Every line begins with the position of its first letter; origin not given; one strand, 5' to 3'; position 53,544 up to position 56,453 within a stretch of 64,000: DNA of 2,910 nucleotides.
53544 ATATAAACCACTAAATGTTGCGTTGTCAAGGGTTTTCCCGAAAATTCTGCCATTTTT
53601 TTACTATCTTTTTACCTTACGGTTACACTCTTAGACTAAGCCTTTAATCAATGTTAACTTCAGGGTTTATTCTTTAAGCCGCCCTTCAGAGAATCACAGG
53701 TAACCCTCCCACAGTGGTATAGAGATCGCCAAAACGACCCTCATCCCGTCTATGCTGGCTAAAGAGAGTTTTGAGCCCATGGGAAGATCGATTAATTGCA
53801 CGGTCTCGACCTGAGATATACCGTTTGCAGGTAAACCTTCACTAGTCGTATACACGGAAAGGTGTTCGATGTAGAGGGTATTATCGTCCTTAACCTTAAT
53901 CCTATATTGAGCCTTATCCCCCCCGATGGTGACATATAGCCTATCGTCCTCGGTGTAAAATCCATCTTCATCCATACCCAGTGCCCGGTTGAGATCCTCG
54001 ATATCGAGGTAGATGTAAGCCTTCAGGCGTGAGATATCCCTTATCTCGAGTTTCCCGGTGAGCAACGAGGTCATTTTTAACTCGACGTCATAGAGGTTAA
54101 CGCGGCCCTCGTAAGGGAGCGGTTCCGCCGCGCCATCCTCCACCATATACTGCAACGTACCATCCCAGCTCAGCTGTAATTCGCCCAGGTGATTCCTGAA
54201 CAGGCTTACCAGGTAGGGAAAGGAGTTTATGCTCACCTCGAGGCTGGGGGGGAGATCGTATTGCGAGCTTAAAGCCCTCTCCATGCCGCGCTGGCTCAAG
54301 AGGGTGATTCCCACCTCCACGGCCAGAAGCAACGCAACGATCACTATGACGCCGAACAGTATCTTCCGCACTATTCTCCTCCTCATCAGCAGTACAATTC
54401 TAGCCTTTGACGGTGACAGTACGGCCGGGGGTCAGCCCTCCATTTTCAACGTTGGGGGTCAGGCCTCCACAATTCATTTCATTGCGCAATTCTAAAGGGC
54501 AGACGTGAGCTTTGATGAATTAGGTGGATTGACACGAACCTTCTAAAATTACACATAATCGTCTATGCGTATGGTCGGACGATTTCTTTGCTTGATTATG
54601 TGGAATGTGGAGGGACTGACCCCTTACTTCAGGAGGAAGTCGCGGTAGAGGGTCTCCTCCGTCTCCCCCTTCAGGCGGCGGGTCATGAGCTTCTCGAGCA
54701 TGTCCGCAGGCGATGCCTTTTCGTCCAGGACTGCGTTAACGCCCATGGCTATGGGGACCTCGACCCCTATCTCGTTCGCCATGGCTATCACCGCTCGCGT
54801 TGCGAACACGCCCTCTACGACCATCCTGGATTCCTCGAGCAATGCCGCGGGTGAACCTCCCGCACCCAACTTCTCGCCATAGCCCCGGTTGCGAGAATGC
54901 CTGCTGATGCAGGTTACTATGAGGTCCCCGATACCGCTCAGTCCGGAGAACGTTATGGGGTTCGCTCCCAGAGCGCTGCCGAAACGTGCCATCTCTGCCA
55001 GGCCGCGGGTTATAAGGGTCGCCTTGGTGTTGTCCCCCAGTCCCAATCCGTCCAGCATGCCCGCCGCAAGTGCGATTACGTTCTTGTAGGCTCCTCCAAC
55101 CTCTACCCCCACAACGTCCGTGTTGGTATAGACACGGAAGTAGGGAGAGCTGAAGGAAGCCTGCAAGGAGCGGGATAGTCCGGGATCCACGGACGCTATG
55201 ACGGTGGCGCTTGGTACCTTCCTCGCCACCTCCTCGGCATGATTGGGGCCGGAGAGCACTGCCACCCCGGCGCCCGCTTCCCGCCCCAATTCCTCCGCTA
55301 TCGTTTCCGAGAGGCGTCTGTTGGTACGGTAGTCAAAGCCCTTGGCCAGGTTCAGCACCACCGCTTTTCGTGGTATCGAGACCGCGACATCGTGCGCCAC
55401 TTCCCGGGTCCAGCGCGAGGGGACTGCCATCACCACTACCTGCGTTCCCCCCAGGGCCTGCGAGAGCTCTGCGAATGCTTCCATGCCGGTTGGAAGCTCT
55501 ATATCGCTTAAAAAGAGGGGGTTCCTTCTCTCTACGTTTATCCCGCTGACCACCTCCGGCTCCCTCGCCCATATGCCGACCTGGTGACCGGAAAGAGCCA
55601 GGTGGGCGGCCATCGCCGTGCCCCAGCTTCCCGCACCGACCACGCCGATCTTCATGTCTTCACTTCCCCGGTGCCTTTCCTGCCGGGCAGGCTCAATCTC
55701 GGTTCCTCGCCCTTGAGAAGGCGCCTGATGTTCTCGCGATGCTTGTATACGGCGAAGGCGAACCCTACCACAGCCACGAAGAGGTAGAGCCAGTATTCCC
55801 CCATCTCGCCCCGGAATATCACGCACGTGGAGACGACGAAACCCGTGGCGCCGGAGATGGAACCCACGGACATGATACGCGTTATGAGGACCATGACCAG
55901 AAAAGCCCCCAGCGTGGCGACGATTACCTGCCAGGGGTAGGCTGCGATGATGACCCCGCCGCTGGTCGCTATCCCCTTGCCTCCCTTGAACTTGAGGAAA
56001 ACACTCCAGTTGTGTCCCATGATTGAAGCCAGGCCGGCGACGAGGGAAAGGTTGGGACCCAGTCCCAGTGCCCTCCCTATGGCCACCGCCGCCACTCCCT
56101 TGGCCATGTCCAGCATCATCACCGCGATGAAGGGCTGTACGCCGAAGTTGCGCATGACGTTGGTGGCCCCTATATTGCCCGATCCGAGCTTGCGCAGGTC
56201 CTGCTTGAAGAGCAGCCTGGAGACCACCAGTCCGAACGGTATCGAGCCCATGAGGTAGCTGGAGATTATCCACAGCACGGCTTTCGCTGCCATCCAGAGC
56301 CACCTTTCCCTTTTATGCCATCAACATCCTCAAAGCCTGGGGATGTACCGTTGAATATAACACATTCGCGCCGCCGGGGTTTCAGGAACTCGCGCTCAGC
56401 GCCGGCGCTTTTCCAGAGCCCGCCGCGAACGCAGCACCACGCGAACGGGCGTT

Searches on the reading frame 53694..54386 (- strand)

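Call 17: search_protein_families(library=pfam, proteins=[window:53694-54386:-])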
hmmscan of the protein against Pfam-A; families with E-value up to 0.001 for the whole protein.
window:53694-54386:- (230 aa): 1 family
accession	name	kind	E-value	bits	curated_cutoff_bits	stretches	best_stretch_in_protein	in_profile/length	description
PF11209.13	LmeA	-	1.3e-12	48.7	27.3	1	25-220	4-215/217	LmeA-like phospholipid-binding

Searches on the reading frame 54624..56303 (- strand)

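Call 55: search_protein_families(library=pfam, proteins=[window:54624-56303:-], max_evalue=0.00001)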
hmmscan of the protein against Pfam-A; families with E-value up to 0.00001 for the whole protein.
window:54624-56303:- (559 aa): 6 families
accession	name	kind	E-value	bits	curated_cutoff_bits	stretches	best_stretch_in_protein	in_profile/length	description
PF07479.19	NAD_Gly3P_dh_C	-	7.1e-53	179.1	25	1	396-536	1-141/142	NAD-dependent glycerol-3-phosphate dehydrogenase C-terminus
PF01210.29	NAD_Gly3P_dh_N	-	1.9e-45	155.1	23.1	1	218-373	1-154/158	NAD-dependent glycerol-3-phosphate dehydrogenase N-terminus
PF20618.3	GPD_NAD_C_bact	-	1.6e-16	61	27.6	1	456-520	1-64/66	Bacterial GPD, NAD-dependent C-terminal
PF02558.23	ApbA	-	2.8e-06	27.5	22.2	1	219-322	1-102/150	Ketopantoate reductase PanE/ApbA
PF03807.23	F420_oxidored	-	4.2e-06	27.7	21.6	0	218-316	1-89/94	NADP oxidoreductase coenzyme F420-dependent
PF03446.21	NAD_binding_2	-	6.9e-06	26.6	21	0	218-347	1-119/161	NAD binding domain of 6-phosphogluconate dehydrogenase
